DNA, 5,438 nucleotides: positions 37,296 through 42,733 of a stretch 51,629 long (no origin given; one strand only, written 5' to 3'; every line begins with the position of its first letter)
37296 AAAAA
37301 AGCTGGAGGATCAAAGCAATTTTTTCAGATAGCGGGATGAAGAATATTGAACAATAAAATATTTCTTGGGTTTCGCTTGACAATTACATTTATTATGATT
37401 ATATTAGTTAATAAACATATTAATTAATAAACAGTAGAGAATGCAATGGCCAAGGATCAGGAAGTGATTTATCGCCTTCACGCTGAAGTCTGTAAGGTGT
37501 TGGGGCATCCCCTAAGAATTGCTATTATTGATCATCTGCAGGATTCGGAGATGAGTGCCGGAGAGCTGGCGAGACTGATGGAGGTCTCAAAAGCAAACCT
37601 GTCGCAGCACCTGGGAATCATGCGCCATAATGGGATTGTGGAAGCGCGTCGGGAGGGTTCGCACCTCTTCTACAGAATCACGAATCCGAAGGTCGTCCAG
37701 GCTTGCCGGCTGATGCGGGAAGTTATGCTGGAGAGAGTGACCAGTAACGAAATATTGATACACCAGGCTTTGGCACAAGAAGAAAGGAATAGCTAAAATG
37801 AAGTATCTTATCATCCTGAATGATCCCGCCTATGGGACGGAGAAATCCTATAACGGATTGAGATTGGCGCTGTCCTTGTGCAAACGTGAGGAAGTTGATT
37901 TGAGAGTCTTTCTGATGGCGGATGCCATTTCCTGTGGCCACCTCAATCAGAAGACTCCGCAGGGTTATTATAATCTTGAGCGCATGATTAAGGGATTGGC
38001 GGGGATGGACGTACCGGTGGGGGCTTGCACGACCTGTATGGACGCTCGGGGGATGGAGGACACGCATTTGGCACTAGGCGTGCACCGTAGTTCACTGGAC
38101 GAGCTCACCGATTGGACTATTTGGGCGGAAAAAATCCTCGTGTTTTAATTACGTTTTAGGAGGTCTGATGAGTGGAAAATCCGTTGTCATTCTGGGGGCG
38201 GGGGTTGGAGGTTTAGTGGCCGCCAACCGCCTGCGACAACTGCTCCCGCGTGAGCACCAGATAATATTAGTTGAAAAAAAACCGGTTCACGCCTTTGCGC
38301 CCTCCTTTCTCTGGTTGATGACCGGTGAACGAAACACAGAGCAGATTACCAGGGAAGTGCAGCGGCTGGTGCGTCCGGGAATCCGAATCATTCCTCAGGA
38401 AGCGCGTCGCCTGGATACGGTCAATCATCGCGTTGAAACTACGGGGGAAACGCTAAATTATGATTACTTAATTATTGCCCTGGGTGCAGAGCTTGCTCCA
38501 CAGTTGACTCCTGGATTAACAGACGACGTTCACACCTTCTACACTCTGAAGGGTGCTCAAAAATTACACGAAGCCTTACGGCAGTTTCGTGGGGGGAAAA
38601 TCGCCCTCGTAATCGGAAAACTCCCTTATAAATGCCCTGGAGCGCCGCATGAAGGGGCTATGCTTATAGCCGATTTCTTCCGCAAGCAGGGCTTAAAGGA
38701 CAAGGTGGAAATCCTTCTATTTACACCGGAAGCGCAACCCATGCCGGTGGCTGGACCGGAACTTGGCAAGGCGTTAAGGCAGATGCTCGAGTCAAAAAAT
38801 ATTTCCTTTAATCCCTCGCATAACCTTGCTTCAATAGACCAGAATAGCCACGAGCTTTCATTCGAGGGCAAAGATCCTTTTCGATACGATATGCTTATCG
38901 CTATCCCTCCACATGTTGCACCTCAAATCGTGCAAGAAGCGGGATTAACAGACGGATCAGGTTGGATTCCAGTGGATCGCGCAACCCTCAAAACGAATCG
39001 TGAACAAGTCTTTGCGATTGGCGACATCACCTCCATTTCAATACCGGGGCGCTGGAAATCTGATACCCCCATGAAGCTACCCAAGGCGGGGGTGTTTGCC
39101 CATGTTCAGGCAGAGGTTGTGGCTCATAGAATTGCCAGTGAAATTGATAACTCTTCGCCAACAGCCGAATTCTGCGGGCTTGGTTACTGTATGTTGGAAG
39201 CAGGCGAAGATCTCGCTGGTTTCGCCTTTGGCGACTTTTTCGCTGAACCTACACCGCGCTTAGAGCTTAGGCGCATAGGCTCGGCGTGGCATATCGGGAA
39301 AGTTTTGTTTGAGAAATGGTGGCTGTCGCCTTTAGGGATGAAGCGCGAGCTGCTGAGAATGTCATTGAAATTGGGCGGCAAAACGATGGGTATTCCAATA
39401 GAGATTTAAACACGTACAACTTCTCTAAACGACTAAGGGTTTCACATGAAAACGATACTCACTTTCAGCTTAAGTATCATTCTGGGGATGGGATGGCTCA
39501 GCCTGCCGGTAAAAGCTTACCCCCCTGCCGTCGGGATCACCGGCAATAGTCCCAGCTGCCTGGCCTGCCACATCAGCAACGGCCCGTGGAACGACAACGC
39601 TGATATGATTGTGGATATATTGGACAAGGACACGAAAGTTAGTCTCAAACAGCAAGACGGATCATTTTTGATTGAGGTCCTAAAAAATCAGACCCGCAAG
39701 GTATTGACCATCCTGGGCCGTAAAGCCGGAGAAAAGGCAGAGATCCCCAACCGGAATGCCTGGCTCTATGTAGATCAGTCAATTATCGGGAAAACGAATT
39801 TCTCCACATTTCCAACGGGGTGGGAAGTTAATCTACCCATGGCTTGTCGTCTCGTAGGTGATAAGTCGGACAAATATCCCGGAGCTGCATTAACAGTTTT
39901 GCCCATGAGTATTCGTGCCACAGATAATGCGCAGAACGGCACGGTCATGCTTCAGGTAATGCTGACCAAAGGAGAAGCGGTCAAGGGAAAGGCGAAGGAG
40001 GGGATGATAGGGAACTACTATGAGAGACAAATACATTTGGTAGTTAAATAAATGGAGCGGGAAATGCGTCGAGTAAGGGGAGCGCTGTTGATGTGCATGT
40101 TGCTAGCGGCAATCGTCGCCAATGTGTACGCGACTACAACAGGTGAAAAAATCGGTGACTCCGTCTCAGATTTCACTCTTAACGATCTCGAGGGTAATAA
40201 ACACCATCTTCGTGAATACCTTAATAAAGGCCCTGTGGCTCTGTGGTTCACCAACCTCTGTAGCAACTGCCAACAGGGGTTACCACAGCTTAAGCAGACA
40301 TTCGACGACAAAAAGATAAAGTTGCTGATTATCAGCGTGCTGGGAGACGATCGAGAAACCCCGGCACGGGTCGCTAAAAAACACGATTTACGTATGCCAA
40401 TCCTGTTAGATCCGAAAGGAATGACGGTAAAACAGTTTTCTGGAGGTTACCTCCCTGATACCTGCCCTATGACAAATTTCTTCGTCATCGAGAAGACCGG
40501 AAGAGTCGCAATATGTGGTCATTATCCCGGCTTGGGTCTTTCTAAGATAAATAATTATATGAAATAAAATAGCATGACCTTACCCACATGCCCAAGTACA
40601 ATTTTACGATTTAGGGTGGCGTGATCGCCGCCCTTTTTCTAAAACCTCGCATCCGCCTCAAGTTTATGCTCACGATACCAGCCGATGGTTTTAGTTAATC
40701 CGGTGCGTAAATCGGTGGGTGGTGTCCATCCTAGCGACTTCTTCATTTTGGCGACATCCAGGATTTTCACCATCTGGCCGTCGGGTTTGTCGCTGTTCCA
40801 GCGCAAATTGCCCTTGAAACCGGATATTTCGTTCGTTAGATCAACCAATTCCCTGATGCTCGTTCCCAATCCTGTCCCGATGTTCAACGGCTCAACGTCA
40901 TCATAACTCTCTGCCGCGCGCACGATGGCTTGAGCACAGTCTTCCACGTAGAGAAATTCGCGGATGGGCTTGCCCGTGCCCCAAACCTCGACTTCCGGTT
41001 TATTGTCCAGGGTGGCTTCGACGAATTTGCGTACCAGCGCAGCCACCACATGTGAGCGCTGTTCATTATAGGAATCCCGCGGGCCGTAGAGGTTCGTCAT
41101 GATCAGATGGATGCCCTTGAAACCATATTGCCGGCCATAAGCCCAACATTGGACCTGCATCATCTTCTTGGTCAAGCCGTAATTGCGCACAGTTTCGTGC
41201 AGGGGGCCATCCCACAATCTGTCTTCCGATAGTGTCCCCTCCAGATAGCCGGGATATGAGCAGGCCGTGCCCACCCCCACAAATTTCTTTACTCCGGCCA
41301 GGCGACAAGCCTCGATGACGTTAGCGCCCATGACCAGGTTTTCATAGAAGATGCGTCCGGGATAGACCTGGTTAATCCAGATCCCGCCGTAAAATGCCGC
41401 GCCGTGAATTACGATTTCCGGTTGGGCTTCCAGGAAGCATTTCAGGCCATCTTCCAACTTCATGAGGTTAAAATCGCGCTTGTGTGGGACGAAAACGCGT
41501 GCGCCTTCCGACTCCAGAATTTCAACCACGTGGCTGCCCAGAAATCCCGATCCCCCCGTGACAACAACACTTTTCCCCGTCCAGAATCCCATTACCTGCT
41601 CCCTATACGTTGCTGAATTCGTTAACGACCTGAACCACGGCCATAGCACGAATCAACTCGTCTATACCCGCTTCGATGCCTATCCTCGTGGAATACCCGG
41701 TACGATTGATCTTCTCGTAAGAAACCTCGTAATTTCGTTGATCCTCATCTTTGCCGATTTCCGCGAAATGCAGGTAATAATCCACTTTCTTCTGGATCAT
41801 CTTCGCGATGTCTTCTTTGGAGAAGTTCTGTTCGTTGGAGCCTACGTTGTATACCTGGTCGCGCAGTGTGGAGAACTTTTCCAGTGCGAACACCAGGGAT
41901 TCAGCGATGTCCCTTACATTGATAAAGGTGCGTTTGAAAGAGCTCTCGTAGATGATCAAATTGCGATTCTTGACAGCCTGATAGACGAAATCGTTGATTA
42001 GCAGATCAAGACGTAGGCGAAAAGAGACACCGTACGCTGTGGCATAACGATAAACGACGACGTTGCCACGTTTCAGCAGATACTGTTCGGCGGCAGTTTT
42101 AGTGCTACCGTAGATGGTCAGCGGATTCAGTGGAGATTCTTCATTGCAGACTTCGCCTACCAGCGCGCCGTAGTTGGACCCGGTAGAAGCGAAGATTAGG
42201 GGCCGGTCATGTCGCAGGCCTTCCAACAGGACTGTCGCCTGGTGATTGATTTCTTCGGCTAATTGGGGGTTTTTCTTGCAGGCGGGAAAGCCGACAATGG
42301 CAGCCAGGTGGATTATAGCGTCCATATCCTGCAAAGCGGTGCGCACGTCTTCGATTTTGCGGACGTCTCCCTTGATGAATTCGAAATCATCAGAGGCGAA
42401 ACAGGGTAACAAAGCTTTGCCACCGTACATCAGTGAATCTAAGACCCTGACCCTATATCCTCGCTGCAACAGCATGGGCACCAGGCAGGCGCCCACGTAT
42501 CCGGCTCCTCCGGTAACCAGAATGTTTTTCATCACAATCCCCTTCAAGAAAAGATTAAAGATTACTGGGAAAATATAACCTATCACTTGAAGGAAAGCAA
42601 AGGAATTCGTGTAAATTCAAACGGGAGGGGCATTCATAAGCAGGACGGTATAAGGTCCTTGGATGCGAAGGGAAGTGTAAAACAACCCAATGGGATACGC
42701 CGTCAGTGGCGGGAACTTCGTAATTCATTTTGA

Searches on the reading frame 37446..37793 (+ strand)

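Call 8: search_protein_families(library=pfam, proteins=[window:37446-37793:+], max_evalue=0.001)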
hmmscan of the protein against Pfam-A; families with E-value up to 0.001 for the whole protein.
window:37446-37793:+ (116 aa): 3 families
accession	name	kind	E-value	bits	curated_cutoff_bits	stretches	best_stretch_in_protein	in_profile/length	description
PF12840.13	HTH_20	-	1.1e-13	51.3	27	1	19-66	1-49/51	Helix-turn-helix domain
PF01022.26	HTH_5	-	1.6e-10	41.1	22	1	22-66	2-46/47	Bacterial regulatory protein, arsR family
PF12802.13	MarR_2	-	2.3e-05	24.9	27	1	25-71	8-56/61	MarR family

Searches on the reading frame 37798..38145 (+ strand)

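Call 8: search_protein_families(library=pfam, proteins=[window:37798-38145:+], max_evalue=0.001)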
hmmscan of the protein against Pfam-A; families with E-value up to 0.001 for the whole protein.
window:37798-38145:+ (116 aa): 1 family
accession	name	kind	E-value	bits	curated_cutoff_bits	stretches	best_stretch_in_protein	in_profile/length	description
PF02635.20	DsrE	-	1e-21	77.7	22.7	1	1-116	1-116/116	DsrE/DsrF-like family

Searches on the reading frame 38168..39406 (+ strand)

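Call 8: search_protein_families(library=pfam, proteins=[window:38168-39406:+], max_evalue=0.001)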
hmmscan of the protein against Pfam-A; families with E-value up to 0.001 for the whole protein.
window:38168-39406:+ (413 aa): 6 families
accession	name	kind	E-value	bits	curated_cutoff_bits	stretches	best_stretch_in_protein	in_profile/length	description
PF07992.20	Pyr_redox_2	-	3.2e-27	96.2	26.1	1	5-298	2-278/291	Pyridine nucleotide-disulphide oxidoreductase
PF21706.3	FCSD_central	-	1.1e-07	32.4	27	1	135-247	6-116/116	Sulfide dehydrogenase [flavocytochrome c] flavoprotein chain, central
PF00070.33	Pyr_redox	-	0.00011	23.1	22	0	180-229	23-72/82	Pyridine nucleotide-disulphide oxidoreductase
PF01266.30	DAO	-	0.00014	22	27.9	0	6-39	2-32/353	FAD dependent oxidoreductase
PF13454.12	NAD_binding_9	-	0.00059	20.3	21.8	0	7-40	1-35/155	FAD-NAD(P)-binding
PF13450.12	NAD_binding_8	-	0.00087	20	21.9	0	8-39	1-29/68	NAD(P)-binding Rossmann-like domain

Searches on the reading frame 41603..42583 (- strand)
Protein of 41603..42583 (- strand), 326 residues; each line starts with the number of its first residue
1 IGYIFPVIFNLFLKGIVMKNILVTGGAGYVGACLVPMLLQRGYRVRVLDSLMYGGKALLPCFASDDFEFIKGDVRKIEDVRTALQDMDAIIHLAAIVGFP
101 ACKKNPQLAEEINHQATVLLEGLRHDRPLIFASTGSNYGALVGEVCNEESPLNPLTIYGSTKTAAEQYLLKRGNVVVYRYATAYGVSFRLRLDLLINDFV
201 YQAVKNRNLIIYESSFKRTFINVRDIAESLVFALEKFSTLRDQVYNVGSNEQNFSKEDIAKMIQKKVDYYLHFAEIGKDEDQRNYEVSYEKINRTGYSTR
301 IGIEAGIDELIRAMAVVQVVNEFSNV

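Call 28: search_protein_families(library=pfam, proteins=[window:41603-42583:-], max_evalue=0.001)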
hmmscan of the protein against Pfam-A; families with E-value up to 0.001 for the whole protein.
window:41603-42583:- (326 aa): 9 families
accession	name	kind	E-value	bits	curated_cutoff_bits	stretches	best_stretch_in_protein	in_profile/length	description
PF01370.27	Epimerase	-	6.9e-36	124.3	20.9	1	21-248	1-240/240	NAD dependent epimerase/dehydratase family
PF16363.11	GDP_Man_Dehyd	-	7.4e-22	78.7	27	1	22-289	1-293/332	GDP-mannose 4,6 dehydratase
PF04321.23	RmlD_sub_bind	-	1.3e-17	64.3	27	1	20-269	2-233/287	RmlD substrate binding domain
PF01073.25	3Beta_HSD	-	4.3e-15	55.9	22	1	22-207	1-200/280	3-beta hydroxysteroid dehydrogenase/isomerase family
PF05368.20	NmrA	-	1.6e-07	31.7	27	1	19-95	3-78/298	NmrA-like family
PF02719.21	Polysacc_synt_2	-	1.4e-06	28.1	20.2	1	21-234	1-217/293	Polysaccharide biosynthesis protein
PF07993.18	NAD_binding_4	-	2.1e-05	24.3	20.1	0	78-182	80-206/258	Male sterility protein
PF13460.12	NAD_binding_10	-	6.2e-05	23.4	27.2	1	25-94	1-68/184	NAD(P)H-binding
PF00106.31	adh_short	-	0.00034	20.6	26.6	0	19-88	1-72/195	short chain dehydrogenase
